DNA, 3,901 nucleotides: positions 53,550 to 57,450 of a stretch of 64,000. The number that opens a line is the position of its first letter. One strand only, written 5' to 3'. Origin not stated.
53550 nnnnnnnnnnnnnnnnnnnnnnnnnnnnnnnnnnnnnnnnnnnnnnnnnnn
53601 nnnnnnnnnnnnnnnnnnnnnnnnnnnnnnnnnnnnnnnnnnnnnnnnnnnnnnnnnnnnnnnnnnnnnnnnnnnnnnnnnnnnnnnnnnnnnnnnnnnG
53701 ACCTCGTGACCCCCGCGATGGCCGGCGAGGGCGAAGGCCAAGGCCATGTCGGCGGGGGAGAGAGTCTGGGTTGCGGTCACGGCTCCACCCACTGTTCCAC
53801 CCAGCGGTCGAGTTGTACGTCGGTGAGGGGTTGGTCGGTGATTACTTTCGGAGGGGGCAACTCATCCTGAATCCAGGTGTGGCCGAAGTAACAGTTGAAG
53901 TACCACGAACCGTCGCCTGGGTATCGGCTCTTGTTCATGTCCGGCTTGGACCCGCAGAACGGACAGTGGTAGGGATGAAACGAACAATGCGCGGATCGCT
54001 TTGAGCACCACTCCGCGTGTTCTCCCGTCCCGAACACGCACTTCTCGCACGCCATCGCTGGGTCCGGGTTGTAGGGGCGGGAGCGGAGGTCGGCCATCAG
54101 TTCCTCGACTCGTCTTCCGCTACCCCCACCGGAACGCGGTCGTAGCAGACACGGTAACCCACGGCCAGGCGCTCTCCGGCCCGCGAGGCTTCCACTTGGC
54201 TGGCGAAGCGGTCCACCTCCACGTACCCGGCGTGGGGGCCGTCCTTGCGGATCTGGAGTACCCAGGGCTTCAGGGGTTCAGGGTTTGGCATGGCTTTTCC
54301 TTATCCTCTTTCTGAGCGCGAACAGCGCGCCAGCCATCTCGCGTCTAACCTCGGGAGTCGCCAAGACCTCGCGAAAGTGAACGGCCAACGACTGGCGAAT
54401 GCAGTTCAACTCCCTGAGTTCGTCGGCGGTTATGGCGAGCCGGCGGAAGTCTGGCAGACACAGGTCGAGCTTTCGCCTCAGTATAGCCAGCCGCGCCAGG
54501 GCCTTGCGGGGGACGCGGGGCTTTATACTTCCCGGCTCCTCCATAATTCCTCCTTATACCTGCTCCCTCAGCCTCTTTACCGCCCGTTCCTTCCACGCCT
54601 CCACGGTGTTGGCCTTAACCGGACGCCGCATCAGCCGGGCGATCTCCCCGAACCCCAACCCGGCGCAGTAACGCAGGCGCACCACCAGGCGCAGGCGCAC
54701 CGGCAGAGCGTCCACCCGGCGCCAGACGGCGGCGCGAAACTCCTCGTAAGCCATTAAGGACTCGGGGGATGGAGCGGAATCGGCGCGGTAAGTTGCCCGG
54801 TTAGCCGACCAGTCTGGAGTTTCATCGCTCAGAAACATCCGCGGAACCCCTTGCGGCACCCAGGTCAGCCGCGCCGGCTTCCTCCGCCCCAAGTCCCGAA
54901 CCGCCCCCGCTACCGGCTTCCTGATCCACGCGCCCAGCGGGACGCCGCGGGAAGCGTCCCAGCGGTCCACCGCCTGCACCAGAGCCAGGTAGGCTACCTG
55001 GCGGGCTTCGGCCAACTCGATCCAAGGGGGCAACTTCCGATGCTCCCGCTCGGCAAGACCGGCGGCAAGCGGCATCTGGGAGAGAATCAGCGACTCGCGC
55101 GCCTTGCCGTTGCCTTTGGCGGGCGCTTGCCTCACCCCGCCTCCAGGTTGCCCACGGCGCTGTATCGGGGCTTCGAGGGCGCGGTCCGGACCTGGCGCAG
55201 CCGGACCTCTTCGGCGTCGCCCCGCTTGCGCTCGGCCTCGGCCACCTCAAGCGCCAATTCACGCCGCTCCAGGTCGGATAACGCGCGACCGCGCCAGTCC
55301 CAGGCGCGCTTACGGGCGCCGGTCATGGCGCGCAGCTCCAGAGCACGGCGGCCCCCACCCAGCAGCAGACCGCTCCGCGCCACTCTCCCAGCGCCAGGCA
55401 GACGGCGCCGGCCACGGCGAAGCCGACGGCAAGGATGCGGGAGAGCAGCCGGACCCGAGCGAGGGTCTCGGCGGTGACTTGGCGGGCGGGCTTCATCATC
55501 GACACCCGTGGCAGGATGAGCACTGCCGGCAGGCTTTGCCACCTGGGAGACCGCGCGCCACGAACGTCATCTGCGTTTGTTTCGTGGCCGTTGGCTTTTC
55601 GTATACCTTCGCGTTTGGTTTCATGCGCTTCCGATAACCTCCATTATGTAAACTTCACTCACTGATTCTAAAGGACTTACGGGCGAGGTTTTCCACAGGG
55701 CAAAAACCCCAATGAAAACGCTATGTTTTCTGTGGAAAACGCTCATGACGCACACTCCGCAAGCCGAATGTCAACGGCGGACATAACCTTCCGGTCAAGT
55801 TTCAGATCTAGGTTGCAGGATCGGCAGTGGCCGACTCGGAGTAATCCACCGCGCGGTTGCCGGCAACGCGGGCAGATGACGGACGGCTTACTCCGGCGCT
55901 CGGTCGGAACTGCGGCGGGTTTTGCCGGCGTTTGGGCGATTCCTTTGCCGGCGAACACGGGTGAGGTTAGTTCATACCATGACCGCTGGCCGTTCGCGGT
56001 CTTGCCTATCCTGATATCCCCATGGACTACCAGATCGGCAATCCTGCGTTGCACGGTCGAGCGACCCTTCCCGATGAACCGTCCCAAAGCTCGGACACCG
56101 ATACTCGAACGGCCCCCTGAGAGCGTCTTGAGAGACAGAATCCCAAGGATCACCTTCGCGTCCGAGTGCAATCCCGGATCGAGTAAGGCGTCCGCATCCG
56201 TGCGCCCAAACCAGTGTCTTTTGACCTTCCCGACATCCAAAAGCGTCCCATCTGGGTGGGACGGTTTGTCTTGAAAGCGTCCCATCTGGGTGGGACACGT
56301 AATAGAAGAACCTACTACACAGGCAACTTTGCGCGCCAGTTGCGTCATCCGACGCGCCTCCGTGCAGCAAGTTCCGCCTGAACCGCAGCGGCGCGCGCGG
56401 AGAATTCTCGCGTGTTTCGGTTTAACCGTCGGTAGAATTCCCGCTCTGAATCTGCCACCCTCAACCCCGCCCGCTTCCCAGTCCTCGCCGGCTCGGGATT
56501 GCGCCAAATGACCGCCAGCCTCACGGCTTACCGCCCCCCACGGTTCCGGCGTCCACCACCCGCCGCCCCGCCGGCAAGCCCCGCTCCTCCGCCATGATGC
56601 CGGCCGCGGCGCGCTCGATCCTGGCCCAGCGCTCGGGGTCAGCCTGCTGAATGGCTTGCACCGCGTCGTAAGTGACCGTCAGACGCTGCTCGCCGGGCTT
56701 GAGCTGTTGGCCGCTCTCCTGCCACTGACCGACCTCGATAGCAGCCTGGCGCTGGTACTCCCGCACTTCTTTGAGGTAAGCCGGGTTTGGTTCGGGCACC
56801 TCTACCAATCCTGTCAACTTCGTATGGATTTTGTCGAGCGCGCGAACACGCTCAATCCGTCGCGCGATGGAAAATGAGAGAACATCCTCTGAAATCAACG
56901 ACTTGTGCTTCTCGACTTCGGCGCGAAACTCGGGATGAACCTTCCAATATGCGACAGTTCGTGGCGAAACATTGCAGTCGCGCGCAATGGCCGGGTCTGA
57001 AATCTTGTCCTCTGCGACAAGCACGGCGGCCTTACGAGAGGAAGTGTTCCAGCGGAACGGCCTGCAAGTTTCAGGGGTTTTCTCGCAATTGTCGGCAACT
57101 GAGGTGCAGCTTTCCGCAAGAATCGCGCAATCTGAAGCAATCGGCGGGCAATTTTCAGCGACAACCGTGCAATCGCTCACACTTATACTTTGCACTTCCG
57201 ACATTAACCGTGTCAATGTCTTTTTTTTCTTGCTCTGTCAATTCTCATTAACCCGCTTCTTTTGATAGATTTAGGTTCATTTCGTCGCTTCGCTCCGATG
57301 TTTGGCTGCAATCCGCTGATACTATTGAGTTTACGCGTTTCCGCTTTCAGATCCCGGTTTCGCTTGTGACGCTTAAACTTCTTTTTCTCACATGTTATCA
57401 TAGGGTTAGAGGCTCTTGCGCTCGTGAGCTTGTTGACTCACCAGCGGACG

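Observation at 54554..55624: Phage sigma factor operon between TerS-like and TerL genes, preceded by three coupled micro-genes including a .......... peptide and a membrane peptide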

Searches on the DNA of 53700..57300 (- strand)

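Call 9: search_dna_similar(query=window:53700-57300:-, collection=phages, mode=distant)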
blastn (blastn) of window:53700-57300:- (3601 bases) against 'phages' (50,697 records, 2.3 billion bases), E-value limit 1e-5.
No match.

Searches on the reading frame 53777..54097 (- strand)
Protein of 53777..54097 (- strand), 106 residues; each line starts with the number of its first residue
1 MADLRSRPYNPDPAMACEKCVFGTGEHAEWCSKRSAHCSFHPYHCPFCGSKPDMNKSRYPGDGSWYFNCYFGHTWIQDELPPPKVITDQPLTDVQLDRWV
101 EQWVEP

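Call 3: search_protein_families(library=pfam, proteins=[window:53777-54097:-], max_evalue=0.1)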
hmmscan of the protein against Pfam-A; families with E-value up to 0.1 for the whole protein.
window:53777-54097:- (106 aa): 1 family
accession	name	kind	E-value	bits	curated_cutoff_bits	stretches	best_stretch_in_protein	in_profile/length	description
PF14354.12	Lar_restr_allev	-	0.033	14.9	28.6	1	44-69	5-28/58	Restriction alleviation protein Lar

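Call 4: search_protein_families(library=phrogs, proteins=[window:53777-54097:-], max_evalue=0.1)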
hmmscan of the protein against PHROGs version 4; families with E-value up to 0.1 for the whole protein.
window:53777-54097:- (106 aa): 1 family
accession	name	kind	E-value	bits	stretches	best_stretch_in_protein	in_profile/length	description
phrog_599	-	moron, auxiliary metabolic gene and host takeover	0.052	14.7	1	43-69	75-102/262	Lar-like restriction alleviation protein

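Call 44: search_protein_families(library=ncbifam, proteins=[window:53777-54097:-], max_evalue=0.1)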
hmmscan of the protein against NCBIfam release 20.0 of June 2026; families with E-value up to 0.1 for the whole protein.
window:53777-54097:- (106 aa): 1 family
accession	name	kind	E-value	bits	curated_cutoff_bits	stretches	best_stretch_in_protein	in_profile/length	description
TIGR03655.1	anti_R_Lar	subfamily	0.04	14.2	39.6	1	44-70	3-32/55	Lar family restriction alleviation protein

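Call 128: search_protein_families(library=padloc, proteins=[window:53777-54097:-], max_evalue=0.01)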
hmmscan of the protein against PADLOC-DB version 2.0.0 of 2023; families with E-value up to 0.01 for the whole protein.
window:53777-54097:- (106 aa): 0 families

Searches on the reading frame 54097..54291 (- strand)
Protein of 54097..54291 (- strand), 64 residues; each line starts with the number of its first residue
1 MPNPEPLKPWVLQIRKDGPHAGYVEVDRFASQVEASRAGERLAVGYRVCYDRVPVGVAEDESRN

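Call 3: search_protein_families(library=pfam, proteins=[window:54097-54291:-], max_evalue=0.1)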
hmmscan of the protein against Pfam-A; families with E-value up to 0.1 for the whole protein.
window:54097-54291:- (64 aa): 0 families

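Call 4: search_protein_families(library=phrogs, proteins=[window:54097-54291:-], max_evalue=0.1)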
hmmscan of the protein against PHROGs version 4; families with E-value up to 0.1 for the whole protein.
window:54097-54291:- (64 aa): 0 families

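Call 44: search_protein_families(library=ncbifam, proteins=[window:54097-54291:-], max_evalue=0.1)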
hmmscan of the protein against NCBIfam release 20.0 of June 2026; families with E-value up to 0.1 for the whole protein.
window:54097-54291:- (64 aa): 0 families

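Call 125: predict_structure(alignment_id=A8)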
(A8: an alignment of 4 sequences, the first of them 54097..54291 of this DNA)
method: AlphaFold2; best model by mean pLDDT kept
length: 64 residues; sequences in the alignment: 4
mean_pLDDT: 69.5   pTM: 0.51
mean pLDDT of the five models: 69.5, 66.2, 59.9, 47.9, 39.2
residues with pLDDT >= 90: 0; 70-90: 38; 50-70: 14; < 50: 12
segments of 3 or more residues with pLDDT < 50: 1-3, 56-64
pLDDT, mean of each block of 10 residues (from residue 1): 58 73 77 86 81 53 43
secondary structure, 60 per line:
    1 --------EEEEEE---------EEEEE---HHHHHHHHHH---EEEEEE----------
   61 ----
elements in order: E9-14 E24-28 H32-41 E45-50

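Call 127: fold_search(model_id=the predicted structure, library=pdb)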
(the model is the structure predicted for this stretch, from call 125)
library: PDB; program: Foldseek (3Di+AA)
matches with E <= 10: 128; with E <= 0.001: 0
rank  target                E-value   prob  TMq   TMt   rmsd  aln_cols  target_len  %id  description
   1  3tj8_B                1.4e+00  0.21  0.37  0.20   5.3        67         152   10  Crystal structure of Helicobacter pylori UreE bound to Ni2+ (released 2011-11-02)
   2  3tj9_C                1.4e+00  0.10  0.28  0.15   9.7        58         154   17  Crystal structure of Helicobacter pylori UreE bound to Zn2+ (released 2011-11-02)
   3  3la0_C                1.5e+00  0.20  0.37  0.21   5.3        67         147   10  Crystal Structure of UreE from Helicobacter pylori (metal of unknown identity bound) (released 2010-08-25)
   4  9s87_A                1.7e+00  0.09  0.28  0.05   5.9        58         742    9  Crystal structure of the BRI1 ectodomain from Arabidopsis thaliana in complex with castasterone. (released 2025-09-10)
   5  9a68_B                1.9e+00  0.33  0.44  0.06   3.3        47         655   15  Integrative model of PARC-PARE by crosslinking MS and deep learning (released 2024-09-18)
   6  3la0_A                2.1e+00  0.23  0.41  0.21   4.8        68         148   10  Crystal Structure of UreE from Helicobacter pylori (metal of unknown identity bound) (released 2010-08-25)
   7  3l9z                  2.1e+00  0.23  0.41  0.21   4.7        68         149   10  Crystal Structure of UreE from Helicobacter pylori (apo form) (released 2010-08-25)
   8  3tja_C                2.1e+00  0.16  0.38  0.21   5.1        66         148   11  Crystal structure of Helicobacter pylori UreE in the apo form (released 2011-11-02)
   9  1nps                  2.2e+00  0.12  0.32  0.25   7.1        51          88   20  CRYSTAL STRUCTURE OF N-TERMINAL DOMAIN OF PROTEIN S (released 2000-02-04)
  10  3egr_B                2.7e+00  0.13  0.37  0.38   5.0        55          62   11  CRYSTAL STRUCTURE OF A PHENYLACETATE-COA OXYGENASE SUBUNIT PAAB (REUT_A2307) FROM RALSTONIA EUTROPHA JMP134 AT 2.65 A  (released 2008-09-30)
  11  3tja_B                2.9e+00  0.08  0.29  0.16   5.6        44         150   16  Crystal structure of Helicobacter pylori UreE in the apo form (released 2011-11-02)
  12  3hzb_B                3.0e+00  0.10  0.31  0.24   7.8        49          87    8  Crystal structure of a betagamma-crystallin domain from Flavobacterium johnsoniae (released 2009-12-01)
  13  8pu3_B                3.0e+00  0.09  0.36  0.32   8.8        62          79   14  Complex of the toxin/antitoxin FaRel2/ATfaRel2 (released 2024-07-24)
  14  3tj9_B                3.0e+00  0.08  0.29  0.16   5.5        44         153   16  Crystal structure of Helicobacter pylori UreE bound to Zn2+ (released 2011-11-02)
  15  2yc4_A                3.0e+00  0.07  0.26  0.14  10.1        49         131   12  Intraflagellar Transport Complex 25-27 from Chlamydomonas (released 2011-03-23)
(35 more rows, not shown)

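Call 128: search_protein_families(library=padloc, proteins=[window:54097-54291:-], max_evalue=0.01)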
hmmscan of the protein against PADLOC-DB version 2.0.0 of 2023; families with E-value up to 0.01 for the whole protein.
window:54097-54291:- (64 aa): 0 families

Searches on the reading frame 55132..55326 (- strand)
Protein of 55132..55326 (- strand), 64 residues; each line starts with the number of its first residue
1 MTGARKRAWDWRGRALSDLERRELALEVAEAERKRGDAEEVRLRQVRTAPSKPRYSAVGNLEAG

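Call 3: search_protein_families(library=pfam, proteins=[window:55132-55326:-], max_evalue=0.1)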
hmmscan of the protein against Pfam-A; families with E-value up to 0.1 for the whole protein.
window:55132-55326:- (64 aa): 1 family
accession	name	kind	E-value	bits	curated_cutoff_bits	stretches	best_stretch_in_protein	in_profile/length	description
PF13889.11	Chromosome_seg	-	0.068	13.8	22.9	1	33-57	30-54/55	Chromosome segregation during meiosis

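Call 4: search_protein_families(library=phrogs, proteins=[window:55132-55326:-], max_evalue=0.1)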
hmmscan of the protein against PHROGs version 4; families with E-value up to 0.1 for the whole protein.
window:55132-55326:- (64 aa): 1 family
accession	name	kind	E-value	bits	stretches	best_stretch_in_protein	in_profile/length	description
phrog_7586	-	unknown function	0.088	13.7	1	15-49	20-53/61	-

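Call 44: search_protein_families(library=ncbifam, proteins=[window:55132-55326:-], max_evalue=0.1)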
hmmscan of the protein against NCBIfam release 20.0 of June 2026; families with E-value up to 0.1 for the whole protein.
window:55132-55326:- (64 aa): 0 families

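Call 74: search_protein_representatives(protein=window:55132-55326:-)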
Query: 64 residues. Proteins with E-value up to 0.001 (for the whole library): 9; up to 1e-10: 1; up to 1e-30: 1. The best 9 are listed.
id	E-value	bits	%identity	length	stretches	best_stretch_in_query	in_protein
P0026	6.7e-33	126.9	100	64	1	1-64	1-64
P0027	7.4e-09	51.5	62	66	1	1-50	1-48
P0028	9.3e-08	48.0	64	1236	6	7-27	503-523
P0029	4.3e-06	42.8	59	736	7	7-26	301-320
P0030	1.3e-05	41.3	51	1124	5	6-28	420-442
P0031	1.9e-05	40.8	42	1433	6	5-30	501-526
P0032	2.4e-04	37.3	59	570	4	7-26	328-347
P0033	4.1e-04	36.6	52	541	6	7-31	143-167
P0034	6.2e-04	36.0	50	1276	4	7-34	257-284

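Call 128: search_protein_families(library=padloc, proteins=[window:55132-55326:-], max_evalue=0.01)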
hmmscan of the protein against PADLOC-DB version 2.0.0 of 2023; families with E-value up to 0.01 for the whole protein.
window:55132-55326:- (64 aa): 0 families

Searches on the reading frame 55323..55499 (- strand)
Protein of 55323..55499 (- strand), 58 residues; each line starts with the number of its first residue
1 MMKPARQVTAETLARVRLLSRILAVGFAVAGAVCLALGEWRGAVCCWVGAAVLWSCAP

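Call 3: search_protein_families(library=pfam, proteins=[window:55323-55499:-], max_evalue=0.1)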
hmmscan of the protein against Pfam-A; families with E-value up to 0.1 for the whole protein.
window:55323-55499:- (58 aa): 0 families

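Call 4: search_protein_families(library=phrogs, proteins=[window:55323-55499:-], max_evalue=0.1)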
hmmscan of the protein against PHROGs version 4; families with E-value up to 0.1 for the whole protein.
window:55323-55499:- (58 aa): 0 families

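Call 36: find_homologous_proteins(query=window:55323-55499:-, max_evalue=10)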
Query window:55323-55499:- (58 aa): 1 proteins with E <= 10 among 3 candidates.
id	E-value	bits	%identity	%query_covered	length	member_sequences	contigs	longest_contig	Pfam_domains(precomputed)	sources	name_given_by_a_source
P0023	5.9e-29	116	100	100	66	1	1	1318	-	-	-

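Call 44: search_protein_families(library=ncbifam, proteins=[window:55323-55499:-], max_evalue=0.1)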
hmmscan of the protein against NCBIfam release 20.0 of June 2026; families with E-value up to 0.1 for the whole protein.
window:55323-55499:- (58 aa): 1 family
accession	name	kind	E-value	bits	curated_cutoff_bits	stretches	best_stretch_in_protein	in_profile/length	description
NF007577.0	PRK10209.1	equivalog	0.013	15.3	189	1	6-54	10-58/190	HdeD family acid-resistance protein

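Call 128: search_protein_families(library=padloc, proteins=[window:55323-55499:-], max_evalue=0.01)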
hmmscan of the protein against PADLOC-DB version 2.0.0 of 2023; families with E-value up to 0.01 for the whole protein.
window:55323-55499:- (58 aa): 0 families

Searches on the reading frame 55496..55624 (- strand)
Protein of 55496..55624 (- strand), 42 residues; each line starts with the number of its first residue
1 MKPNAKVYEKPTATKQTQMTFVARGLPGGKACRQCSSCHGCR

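Call 3: search_protein_families(library=pfam, proteins=[window:55496-55624:-], max_evalue=0.1)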
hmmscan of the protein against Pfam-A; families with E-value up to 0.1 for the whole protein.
window:55496-55624:- (42 aa): 0 families

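Call 4: search_protein_families(library=phrogs, proteins=[window:55496-55624:-], max_evalue=0.1)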
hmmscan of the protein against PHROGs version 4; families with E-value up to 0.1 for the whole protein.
window:55496-55624:- (42 aa): 0 families

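Call 44: search_protein_families(library=ncbifam, proteins=[window:55496-55624:-], max_evalue=0.1)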
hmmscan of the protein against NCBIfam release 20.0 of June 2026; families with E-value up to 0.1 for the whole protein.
window:55496-55624:- (42 aa): 0 families

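Call 62: find_homologous_proteins(query=window:55496-55624:-, max_evalue=10)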
Query window:55496-55624:- (42 aa): 2 proteins with E <= 10 among 2 candidates.
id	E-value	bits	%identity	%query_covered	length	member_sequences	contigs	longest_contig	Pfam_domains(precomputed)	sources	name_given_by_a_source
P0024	1.4e-4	39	54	86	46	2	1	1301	-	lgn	-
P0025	8.7e-4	36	53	88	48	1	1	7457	-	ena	-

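Call 64: find_encoding_contigs(protein=P0025, flank=5000, max_places=3)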
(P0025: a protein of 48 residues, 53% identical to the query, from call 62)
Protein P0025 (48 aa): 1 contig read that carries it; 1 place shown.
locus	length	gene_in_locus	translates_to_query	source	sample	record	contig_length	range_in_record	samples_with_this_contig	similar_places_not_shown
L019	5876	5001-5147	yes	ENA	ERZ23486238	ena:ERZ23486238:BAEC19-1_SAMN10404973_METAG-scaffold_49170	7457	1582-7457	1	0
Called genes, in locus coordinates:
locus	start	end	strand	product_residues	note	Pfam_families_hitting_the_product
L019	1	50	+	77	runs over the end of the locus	-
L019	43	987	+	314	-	-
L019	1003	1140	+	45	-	-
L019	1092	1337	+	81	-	-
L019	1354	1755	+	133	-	-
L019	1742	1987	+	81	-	-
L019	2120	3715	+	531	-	PF07230:Portal_T4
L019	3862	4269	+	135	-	-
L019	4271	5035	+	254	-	PF00733:Asn_synthase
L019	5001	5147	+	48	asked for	-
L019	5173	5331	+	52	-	-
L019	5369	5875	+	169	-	?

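Call 65: find_encoding_contigs(protein=P0024, flank=5000, max_places=3)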
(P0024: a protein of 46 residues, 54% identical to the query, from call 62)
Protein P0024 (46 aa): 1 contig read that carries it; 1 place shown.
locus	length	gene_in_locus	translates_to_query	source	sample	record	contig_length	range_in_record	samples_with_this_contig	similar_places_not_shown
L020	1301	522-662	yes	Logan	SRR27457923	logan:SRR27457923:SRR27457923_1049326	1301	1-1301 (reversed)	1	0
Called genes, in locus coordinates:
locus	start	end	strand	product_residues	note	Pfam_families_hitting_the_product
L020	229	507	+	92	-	PF05402:PqqD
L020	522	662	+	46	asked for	-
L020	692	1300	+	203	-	?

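Call 85: search_protein_families(library=phrogs, proteins=[L019:5369-5875:+], max_evalue=0.001)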
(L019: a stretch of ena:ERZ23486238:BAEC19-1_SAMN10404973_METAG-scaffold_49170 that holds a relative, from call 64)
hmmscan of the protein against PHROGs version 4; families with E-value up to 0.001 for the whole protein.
L019:5369-5875:+ (169 aa): 0 families

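Call 86: search_dna_similar(query=window:55496-55624:-, collection=phages, mode=protein, max_evalue=10, max_rows=30)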
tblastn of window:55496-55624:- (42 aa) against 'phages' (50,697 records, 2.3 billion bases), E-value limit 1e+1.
Records with a match: 2; places in all: 2; records where one place covers at least 80% of the query: 0.
Best place of each record, by identity: <60% 2.
By first word of the organism name: Xanthomonas 1; bajarodmic 1.
By host as written in the record: Xanthomonas citri XCC27-12 1; Peromyscus fraterculus 1.
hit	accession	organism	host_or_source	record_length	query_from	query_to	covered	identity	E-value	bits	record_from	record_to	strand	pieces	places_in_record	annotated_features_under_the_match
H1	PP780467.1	Xanthomonas phage MK21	Xanthomonas citri XCC27-12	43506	6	37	76%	42.4%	2e+0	30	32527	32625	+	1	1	hypothetical protein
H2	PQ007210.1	bajarodmic virus 957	Peromyscus fraterculus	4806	13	42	71%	38.7%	5e+0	29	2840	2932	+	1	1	replication initiator protein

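Call 92: search_protein_families(library=pfam, proteins=[L020:2-289:+, L020:692-1300:+], max_evalue=0.01)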
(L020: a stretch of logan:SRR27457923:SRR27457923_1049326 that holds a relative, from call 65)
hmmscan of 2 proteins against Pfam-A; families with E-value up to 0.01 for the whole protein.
L020:2-289:+ (95 aa): 1 family
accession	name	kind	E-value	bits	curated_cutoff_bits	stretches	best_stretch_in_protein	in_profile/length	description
PF13186.11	SPASM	-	2.1e-06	28.3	21.5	1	2-51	12-67/67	Iron-sulfur cluster-binding domain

L020:692-1300:+ (203 aa): 0 families

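Call 118: search_protein_families(library=phrogs, proteins=[L019:4271-5035:+], max_evalue=0.001)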
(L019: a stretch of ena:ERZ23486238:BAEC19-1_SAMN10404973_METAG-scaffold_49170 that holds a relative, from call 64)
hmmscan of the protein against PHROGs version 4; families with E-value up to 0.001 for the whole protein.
L019:4271-5035:+ (254 aa): 1 family
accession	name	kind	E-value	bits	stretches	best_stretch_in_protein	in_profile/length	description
phrog_16728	-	unknown function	1.4e-13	51.6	2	179-237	463-521/579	-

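Call 128: search_protein_families(library=padloc, proteins=[window:55496-55624:-], max_evalue=0.01)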
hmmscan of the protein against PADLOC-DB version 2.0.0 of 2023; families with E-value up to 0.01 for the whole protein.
window:55496-55624:- (42 aa): 0 families

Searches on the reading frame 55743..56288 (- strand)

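Call 44: search_protein_families(library=ncbifam, proteins=[window:55743-56288:-], max_evalue=0.1)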
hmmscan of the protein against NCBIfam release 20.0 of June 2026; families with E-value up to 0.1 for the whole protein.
window:55743-56288:- (181 aa): 1 family
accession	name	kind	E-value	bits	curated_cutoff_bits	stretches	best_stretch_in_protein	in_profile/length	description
NF002796.0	PRK02935.1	equivalog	0.0063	16.4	108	1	134-168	68-102/118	hypothetical protein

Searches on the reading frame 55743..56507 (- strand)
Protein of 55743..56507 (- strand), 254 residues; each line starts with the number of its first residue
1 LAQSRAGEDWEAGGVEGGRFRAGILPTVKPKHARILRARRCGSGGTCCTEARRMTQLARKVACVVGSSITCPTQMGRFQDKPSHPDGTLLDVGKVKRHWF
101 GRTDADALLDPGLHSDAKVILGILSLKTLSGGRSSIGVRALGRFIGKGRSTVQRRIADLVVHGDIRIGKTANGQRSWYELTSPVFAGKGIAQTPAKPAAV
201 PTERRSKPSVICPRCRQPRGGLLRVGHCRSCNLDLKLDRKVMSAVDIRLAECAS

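Call 3: search_protein_families(library=pfam, proteins=[window:55743-56507:-], max_evalue=0.1)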
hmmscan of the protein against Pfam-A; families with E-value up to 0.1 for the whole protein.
window:55743-56507:- (254 aa): 1 family
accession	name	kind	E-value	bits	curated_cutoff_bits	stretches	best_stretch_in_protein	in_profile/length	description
PF11023.14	DUF2614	-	0.039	14.6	21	1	209-241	67-99/111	Zinc-ribbon containing domain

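Call 4: search_protein_families(library=phrogs, proteins=[window:55743-56507:-], max_evalue=0.1)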
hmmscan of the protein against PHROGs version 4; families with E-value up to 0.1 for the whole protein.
window:55743-56507:- (254 aa): 0 families
